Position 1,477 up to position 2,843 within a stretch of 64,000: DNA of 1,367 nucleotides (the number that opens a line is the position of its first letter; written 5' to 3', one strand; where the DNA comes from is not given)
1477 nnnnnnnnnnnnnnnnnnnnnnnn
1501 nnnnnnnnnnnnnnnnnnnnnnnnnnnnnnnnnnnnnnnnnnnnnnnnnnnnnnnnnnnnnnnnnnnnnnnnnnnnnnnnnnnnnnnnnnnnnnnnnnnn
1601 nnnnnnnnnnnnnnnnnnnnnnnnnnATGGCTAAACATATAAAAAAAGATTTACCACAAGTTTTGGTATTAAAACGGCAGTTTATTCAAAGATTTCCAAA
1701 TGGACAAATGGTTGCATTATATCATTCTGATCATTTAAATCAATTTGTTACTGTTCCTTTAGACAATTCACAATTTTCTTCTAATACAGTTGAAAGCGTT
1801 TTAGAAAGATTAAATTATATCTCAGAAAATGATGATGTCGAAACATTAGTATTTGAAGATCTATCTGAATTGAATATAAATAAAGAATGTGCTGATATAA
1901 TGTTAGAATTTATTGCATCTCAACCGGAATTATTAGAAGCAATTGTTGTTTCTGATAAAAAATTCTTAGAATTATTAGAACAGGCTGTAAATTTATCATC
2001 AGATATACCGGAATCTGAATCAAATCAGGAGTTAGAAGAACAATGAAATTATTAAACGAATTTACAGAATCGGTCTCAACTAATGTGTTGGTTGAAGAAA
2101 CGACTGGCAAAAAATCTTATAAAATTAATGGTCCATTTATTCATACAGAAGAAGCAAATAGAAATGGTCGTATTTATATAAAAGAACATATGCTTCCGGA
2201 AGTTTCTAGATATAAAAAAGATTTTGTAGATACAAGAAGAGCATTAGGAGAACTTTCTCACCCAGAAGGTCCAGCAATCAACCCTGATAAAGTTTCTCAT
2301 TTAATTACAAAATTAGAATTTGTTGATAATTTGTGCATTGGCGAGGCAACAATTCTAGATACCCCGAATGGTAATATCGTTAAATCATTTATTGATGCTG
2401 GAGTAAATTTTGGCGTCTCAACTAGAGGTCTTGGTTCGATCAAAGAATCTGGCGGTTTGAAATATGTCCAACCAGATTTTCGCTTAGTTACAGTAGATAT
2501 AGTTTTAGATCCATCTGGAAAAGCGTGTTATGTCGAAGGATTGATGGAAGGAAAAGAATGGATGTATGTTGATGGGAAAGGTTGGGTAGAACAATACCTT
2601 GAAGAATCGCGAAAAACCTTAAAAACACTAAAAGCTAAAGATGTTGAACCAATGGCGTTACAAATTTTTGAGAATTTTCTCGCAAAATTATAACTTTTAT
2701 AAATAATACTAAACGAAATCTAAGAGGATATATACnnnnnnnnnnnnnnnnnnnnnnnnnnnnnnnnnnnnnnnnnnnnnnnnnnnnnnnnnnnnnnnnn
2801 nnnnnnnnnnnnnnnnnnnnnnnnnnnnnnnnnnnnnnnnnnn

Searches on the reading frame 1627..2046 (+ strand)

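Call 114: search_protein_families(library=pfam, proteins=[window:1627-2046:+], max_evalue=0.01)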
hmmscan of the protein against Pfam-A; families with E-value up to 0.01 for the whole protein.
window:1627-2046:+ (139 aa): 1 family
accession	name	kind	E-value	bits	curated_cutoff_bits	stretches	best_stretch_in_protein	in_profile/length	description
PF15933.10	RnlB_antitoxin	-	0.0031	18.3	27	0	72-109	55-93/94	Antitoxin to bacterial toxin RNase LS or RnlA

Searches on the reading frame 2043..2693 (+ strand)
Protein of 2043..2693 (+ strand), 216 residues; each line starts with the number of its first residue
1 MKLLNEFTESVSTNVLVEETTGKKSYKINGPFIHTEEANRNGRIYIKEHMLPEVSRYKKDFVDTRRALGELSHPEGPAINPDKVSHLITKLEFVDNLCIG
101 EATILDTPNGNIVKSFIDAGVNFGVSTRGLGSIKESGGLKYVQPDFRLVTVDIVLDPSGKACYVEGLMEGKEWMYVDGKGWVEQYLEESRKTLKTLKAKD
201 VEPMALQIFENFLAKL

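Call 114: search_protein_families(library=pfam, proteins=[window:2043-2693:+], max_evalue=0.01)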
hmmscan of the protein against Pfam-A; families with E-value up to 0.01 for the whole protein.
window:2043-2693:+ (216 aa): 1 family
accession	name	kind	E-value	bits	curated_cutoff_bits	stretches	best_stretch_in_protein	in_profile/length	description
PF03420.18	Peptidase_S77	-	1.3e-26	93.7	27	1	23-166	41-190/198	Prohead core protein serine protease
